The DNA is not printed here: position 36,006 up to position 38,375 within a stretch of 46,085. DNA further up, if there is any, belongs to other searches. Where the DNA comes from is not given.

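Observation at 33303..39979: Six-gene operon combining a PqqD-like protein, an ATP-grasp ligase, a PLP decarboxylase, a UT-channel::M23-peptidase fusion, an OMP-like protein and a TPR protein: candidate undescribed biosynthesis/export system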

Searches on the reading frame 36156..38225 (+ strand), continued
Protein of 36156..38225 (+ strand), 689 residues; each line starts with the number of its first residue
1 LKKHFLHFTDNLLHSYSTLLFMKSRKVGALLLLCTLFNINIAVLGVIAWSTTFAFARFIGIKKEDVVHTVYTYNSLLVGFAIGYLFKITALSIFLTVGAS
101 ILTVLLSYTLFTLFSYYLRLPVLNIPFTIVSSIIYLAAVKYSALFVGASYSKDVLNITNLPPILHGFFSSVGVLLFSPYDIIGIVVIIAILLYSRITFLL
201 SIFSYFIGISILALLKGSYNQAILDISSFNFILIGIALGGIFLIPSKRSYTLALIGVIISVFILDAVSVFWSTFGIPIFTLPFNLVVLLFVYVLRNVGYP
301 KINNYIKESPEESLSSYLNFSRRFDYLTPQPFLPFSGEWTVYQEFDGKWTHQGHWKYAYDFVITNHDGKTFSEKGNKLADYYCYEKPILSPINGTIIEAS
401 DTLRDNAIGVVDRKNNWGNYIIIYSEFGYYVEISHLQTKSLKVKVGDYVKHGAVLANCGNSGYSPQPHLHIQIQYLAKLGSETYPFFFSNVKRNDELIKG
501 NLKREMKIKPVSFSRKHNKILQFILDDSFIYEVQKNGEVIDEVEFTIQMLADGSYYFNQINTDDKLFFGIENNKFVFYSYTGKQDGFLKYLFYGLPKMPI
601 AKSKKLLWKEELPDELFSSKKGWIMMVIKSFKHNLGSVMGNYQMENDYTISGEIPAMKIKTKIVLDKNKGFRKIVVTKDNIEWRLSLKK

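Call 12: find_encoding_contigs(protein=P0053, flank=9000, max_places=1)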
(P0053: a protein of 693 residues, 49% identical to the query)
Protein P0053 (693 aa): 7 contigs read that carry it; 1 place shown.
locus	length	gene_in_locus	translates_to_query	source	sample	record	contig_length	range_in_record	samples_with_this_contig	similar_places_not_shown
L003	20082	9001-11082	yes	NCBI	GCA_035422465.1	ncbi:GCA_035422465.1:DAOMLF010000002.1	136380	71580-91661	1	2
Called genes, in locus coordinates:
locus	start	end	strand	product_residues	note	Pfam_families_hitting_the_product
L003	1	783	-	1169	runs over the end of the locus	PF13734:Inhibitor_I69, PF01640:Peptidase_C10, PF18962:Por_Secre_tail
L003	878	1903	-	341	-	PF00494:SQS_PSY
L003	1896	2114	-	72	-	PF08984:DUF1858 (weak)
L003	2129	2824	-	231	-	PF20260:PUA_4 (weak), PF04452:Methyltrans_RNA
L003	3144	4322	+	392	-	PF18962:Por_Secre_tail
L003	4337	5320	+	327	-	PF01408:GFO_IDH_MocA, PF22725:GFO_IDH_MocA_C3, PF02894:GFO_IDH_MocA_C (faint)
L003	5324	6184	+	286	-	PF06325:PrmA, PF05175:MTS, PF02475:TRM5-TYW2_MTfase (weak), PF10294:Methyltransf_16 (weak), PF13489:Methyltransf_23 (weak), PF08241:Methyltransf_11 (weak), PF13649:Methyltransf_25, PF13847:Methyltransf_31 (weak)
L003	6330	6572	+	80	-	PF05402:PqqD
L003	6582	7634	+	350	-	PF02655:ATP-grasp_3, PF02786:CPSase_L_D2 (faint), PF15632:ATPgrasp_Ter (weak)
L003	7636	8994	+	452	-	PF00278:Orn_DAP_Arg_deC, PF02784:Orn_Arg_deC_N, PF01168:Ala_racemase_N (weak)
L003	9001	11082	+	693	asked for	PF03253:UT, PF01551:Peptidase_M23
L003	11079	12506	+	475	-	-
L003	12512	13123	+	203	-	PF25060:ARM_TT21_2nd (faint), PF00515:TPR_1 (faint), PF07719:TPR_2 (faint), PF13428:TPR_14 (faint), PF16266:DUF4919 (faint), PF12895:ANAPC3 (faint), PF13432:TPR_16 (weak), PF14559:TPR_19 (weak), +4 more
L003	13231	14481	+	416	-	PF07690:MFS_1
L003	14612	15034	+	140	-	PF01243:PNPOx_N, PF16242:Pyrid_ox_like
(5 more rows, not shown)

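Call 15: find_related_loci(query=A1, collection=genome_contigs, flank=10000)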
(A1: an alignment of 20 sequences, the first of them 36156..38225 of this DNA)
Query A1 (689 aa) in genome_contigs; peptide patterns used: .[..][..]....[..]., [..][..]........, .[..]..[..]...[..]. (x = any residue, [..] = any of these).
599 stretches matched a pattern (row limit reached: there are more); 572 encode a relative of the query (tblastn E <= 1e-3); the best 80 are kept; 80 distinct loci.
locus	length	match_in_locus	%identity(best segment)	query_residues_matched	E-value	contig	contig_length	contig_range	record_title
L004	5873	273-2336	66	1-687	0e+0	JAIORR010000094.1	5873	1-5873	MAG: Candidatus Cloacimonadota bacterium isolate SMBSF23 20074_Bin_4_contigs_1_c_000000001658, whole genome shotgun sequ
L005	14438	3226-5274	56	1-680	0e+0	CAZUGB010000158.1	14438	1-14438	MAG TPA_asm: uncultured Candidatus Cloacimonadota bacterium isolate binchicken_co219_449 genome assembly, contig: k141_8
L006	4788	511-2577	56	1-685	0e+0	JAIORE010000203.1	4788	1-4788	MAG: Candidatus Cloacimonadota bacterium isolate SMBSF10 20072_Bin_3_contigs_1_c_000000002560, whole genome shotgun sequ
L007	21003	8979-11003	49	11-681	0e+0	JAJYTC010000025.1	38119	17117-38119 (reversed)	MAG: Deltaproteobacteria bacterium isolate DX1.bin82 NODE_1461_length_38119_cov_2.216572, whole genome shotgun sequence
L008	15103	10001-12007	49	10-677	0e+0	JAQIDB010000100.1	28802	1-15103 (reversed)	MAG: Candidatus Delongbacteria bacterium isolate GH31 k119_160486, whole genome shotgun sequence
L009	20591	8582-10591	49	10-678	0e+0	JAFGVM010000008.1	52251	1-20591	MAG: Candidatus Delongbacteria bacterium isolate ZodW_Metabat.17 k87_1268841, whole genome shotgun sequence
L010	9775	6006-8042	51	8-687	0e+0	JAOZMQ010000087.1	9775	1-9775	MAG: Candidatus Cloacimonadota bacterium isolate GMC3.metabat2.36 GMC3_2550_length_9775_cov_8.217078, whole genome shotg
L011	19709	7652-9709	49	1-686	0e+0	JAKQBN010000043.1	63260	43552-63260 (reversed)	MAG: bacterium isolate USCA_metabat.126 k141_1906946, whole genome shotgun sequence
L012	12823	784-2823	48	7-686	0e+0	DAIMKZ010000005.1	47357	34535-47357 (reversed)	MAG TPA_asm: Candidatus Delongbacteria bacterium isolate CTOTU1823 NODE_69_length_47357_cov_5.517737, whole genome shotg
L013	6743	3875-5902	43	12-680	0e+0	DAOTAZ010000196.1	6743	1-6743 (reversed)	MAG TPA_asm: Chitinispirillaceae bacterium isolate AMR_MDS_2020 NODE_9630_length_6743_cov_4.181968, whole genome shotgun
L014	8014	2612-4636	46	7-676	0e+0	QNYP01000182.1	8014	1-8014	MAG: Hydrogenothermus sp. isolate MAG 1 Ga0236248_1067, whole genome shotgun sequence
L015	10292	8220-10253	44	1-674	0e+0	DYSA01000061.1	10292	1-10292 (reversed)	MAG TPA_asm: Fibrobacter succinogenes isolate SulCav_PC08_3_44_16 SulCav_PC08-3_5663_length_10292_cov_10.423464, whole g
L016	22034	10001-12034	44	9-684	3e-179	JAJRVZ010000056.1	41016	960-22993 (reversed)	MAG: Calditrichota bacterium isolate Dive96_bin2.107 k141_888060, whole genome shotgun sequence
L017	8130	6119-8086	45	1-660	0e+0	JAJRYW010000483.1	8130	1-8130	MAG: Calditrichota bacterium isolate Dive96_bin3.89 k141_3835078, whole genome shotgun sequence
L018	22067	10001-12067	44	2-689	1e-177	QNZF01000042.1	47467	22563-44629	MAG: Persephonella sp. isolate MAG 67 Ga0232637_10000015, whole genome shotgun sequence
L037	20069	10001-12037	42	8-684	4e-165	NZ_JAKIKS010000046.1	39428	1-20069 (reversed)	Shewanella surugensis strain DSM 17177 contig00046, whole genome shotgun sequence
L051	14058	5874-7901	42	1-676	8e-173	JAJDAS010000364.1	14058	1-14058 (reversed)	MAG: Nitrospinia bacterium isolate OFTM173 OFTM173_363, whole genome shotgun sequence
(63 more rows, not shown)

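Call 19: search_solved_structures(query=A1, max_evalue=0.01)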
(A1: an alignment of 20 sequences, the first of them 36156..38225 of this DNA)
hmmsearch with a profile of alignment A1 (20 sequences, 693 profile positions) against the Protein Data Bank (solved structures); distinct sequences matched with E-value up to 0.01: 41.
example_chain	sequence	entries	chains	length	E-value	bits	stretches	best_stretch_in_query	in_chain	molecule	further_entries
8blo_A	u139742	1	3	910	9.4e-50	172.9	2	6-320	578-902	Urea transporter 2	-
3me1_A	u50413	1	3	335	8.4e-34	120.2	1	4-315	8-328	Urea transporter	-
3k3f_A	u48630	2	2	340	8.9e-34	120.1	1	4-315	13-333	Urea transporter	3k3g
3m6e_A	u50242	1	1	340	7.7e-33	117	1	4-315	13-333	Putative urea transporter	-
8xdg_A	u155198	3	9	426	3.5e-28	101.6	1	7-322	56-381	Urea transporter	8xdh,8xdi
8xd7_A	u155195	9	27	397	1.9e-26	95.9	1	6-322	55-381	Urea transporter 2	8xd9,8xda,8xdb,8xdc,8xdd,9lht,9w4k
8xde_A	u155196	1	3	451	3.6e-25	91.7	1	6-322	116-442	Urea transporter 2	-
6qd5_A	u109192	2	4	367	9.8e-25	90.2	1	5-327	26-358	Urea transporter 1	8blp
9j22_A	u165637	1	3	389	2.1e-24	89.1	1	5-324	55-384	Urea transporter 1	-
8xdf_A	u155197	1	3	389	2.4e-24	89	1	5-324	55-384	Urea transporter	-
9zd0_A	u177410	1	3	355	2.5e-24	88.9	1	5-323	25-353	Urea transporter 1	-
4ezc_A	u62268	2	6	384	9.3e-24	87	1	6-323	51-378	Urea transporter 1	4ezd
5j1l_A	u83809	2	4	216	1.4e-10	43.5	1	416-511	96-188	ToxR-activated gene (TagE)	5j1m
6yj1_A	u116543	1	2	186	1.4e-07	33.5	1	403-477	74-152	ORF007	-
4qp5_A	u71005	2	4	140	3e-07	32.4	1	435-473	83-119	Lysostaphin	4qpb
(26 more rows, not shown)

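Call 22: search_protein_families(library=pfam, proteins=[L037:5393-6850:+, L037:6869-7396:+, L037:7800-9110:+, L037:12080-12808:+, L037:12818-15556:+, L037:15582-17114:+, L037:17111-18091:+, L037:18076-18966:+, L037:18981-19682:+, L037:4760-5374:+], max_evalue=0.001)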
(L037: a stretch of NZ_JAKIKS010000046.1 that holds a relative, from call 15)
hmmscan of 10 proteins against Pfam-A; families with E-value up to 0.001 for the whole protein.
L037:5393-6850:+ (485 aa): 1 family
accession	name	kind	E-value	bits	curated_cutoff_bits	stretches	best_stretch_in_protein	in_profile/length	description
PF02386.22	TrkH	-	5e-97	325.9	27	1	36-479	2-491/502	Cation transport protein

L037:6869-7396:+ (175 aa): 2 families
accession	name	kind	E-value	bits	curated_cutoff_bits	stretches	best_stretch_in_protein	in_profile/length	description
PF12724.12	Flavodoxin_5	-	5e-49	166.8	27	1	5-153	1-144/145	Flavodoxin domain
PF12641.12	Flavodoxin_3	-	5.1e-05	23.6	27.5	1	5-88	1-77/160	Flavodoxin domain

L037:7800-9110:+ (436 aa): 2 families
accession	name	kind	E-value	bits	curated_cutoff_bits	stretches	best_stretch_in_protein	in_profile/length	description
PF02667.20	SCFA_trans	-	2.1e-150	502.2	27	1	1-435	1-452/453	Short chain fatty acid transporter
PF03806.19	ABG_transport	-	0.0003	19.6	27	1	284-406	323-451/502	AbgT putative transporter family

L037:12080-12808:+ (242 aa): 4 families
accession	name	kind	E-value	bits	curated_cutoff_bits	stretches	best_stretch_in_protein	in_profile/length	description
PF13428.12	TPR_14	-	4.7e-09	36.5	23.5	0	164-201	5-42/44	Tetratricopeptide repeat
PF14559.12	TPR_19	-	5.8e-07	30.2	25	1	170-236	1-67/68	Tetratricopeptide repeat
PF07719.23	TPR_2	-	7.1e-06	26.2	27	0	99-124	8-33/34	Tetratricopeptide repeat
PF13371.12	TPR_9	-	9.8e-05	22.7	35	0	169-237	4-72/73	Tetratricopeptide repeat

L037:12818-15556:+ (912 aa): 2 families
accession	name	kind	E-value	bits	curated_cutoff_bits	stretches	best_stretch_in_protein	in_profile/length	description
PF01276.26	OKR_DC_1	-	5.4e-73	246.5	27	2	293-518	1-225/417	Orn/Lys/Arg decarboxylase, major domain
PF03711.20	OKR_DC_1_C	-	0.00019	22.2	24.2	1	853-888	73-111/132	Orn/Lys/Arg decarboxylase, C-terminal domain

L037:15582-17114:+ (510 aa): 1 family
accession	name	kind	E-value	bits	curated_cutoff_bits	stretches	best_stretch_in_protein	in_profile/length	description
PF02786.22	CPSase_L_D2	-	0.00013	22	19.8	0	278-333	133-189/211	Carbamoyl-phosphate synthase L chain, ATP binding domain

L037:17111-18091:+ (326 aa): 1 family
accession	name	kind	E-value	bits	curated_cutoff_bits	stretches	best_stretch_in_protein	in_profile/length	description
PF03417.21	AAT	-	2.3e-28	99.9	23.2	1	104-304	7-220/225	Acyl-coenzyme A:6-aminopenicillanic acid acyl-transferase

L037:18076-18966:+ (296 aa): 0 families

L037:18981-19682:+ (233 aa): 12 families
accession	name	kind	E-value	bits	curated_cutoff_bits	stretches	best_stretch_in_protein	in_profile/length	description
PF07719.23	TPR_2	-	5.5e-14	51.5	27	2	90-119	4-33/34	Tetratricopeptide repeat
PF00515.34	TPR_1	-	2.4e-13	49.7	27.8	1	90-119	4-33/34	Tetratricopeptide repeat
PF13428.12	TPR_14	-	2.9e-11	43.3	23.5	1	190-229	2-41/44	Tetratricopeptide repeat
PF13174.12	TPR_6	-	1.1e-09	38.8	26.3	0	90-120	3-33/33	Tetratricopeptide repeat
PF13432.12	TPR_16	-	2.1e-09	38.1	32.7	0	195-229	3-37/65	Tetratricopeptide repeat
PF13181.12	TPR_8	-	2.2e-07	30.9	25.7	0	90-119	4-33/34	Tetratricopeptide repeat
PF13431.12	TPR_17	-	3.3e-06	27.4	24.4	0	182-209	6-33/34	Tetratricopeptide repeat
PF13414.12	TPR_11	-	3.4e-06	27.1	26.8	1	97-125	4-32/42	TPR repeat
PF24575.1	TPR_Slam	-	4e-06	27.6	35.2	0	94-127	54-87/104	Surface lipoprotein assembly modifier, N-terminal TPR repeats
PF14559.12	TPR_19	-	6.9e-05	23.5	25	0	186-231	22-66/68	Tetratricopeptide repeat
PF25064.1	ARM_TT21_5th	-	9e-05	23.2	27.8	0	91-146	5-60/117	TT21 fifth ARM repeats domain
PF23914.1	TPR_CcmH_CycH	-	0.00098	19.4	42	0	186-225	47-86/158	Cytochrome c-type biogenesis protein H TPR domain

L037:4760-5374:+ (204 aa): 2 families
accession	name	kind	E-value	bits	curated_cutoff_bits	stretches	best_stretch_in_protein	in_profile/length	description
PF01205.25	UPF0029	-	5.5e-31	107.2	27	1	19-125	1-106/107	Uncharacterized protein family UPF0029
PF09186.17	DUF1949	-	1.2e-11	44.7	23.7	1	142-196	1-55/56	Domain of unknown function (DUF1949)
